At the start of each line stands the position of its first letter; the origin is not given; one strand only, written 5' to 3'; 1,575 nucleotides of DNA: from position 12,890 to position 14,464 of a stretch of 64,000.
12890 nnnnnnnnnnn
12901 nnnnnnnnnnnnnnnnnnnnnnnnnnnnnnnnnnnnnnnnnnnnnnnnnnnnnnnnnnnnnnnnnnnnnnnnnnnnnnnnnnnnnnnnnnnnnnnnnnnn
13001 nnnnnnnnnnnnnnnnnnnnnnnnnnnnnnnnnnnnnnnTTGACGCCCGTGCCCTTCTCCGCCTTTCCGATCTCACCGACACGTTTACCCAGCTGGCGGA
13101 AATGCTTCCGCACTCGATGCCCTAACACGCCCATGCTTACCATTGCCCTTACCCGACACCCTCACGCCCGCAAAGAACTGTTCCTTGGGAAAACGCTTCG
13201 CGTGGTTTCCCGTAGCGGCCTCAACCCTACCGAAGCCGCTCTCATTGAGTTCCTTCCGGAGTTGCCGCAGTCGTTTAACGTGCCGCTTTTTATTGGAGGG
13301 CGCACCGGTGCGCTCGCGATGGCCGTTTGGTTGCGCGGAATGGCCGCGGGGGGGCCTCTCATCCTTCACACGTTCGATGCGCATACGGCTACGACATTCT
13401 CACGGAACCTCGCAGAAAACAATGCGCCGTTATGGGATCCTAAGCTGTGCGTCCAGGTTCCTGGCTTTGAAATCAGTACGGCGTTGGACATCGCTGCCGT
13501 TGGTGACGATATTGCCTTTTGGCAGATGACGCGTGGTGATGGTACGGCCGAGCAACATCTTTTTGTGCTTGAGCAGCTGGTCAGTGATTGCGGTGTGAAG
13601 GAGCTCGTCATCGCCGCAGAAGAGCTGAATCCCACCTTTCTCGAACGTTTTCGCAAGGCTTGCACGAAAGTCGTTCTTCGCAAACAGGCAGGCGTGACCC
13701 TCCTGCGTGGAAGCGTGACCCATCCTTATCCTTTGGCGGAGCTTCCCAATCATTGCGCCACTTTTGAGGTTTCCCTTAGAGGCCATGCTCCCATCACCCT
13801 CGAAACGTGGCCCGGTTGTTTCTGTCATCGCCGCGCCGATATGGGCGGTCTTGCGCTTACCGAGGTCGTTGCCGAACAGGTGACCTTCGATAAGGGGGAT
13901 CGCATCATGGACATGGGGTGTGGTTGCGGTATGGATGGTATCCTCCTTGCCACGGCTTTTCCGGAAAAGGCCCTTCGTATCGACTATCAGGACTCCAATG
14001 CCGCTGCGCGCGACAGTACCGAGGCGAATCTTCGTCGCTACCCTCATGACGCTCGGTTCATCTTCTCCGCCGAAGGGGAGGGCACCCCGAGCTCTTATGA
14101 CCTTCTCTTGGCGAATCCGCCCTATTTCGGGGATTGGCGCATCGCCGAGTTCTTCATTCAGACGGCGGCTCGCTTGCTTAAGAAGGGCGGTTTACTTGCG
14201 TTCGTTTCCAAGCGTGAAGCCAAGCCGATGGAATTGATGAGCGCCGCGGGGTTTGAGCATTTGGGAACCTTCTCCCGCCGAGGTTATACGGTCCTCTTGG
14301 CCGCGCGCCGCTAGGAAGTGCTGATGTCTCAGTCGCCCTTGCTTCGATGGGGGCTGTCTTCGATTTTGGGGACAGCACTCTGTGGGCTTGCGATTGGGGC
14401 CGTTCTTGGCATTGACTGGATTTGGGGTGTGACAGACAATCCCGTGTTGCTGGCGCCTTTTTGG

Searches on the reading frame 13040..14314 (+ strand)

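Call 7: search_protein_families(library=pfam, proteins=[window:13040-14314:+], max_evalue=0.1)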
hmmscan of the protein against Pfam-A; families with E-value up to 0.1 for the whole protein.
window:13040-14314:+ (424 aa): 8 families
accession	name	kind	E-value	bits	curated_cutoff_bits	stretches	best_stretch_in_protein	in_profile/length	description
PF05175.20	MTS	-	1.5e-20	73.9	23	1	252-418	2-168/170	Methyltransferase small domain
PF08242.18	Methyltransf_12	-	0.0002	22.5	30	1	290-386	1-98/98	Methyltransferase domain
PF13649.12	Methyltransf_25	-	0.0013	19.8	27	1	289-384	1-97/97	Methyltransferase domain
PF13847.12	Methyltransf_31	-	0.0031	17.6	27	1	284-392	2-113/145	Methyltransferase domain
PF02527.21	GidB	-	0.016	15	27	1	281-312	43-75/184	rRNA small subunit methyltransferase G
PF01135.25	PCMT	-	0.022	15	20.3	1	276-334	64-121/210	Protein-L-isoaspartate(D-aspartate) O-methyltransferase (PCMT)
PF13489.12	Methyltransf_23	-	0.042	14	27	0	275-390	11-118/164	Methyltransferase domain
PF06325.19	PrmA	-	0.057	13.4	22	1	283-387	159-257/296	Ribosomal protein L11 methyltransferase (PrmA)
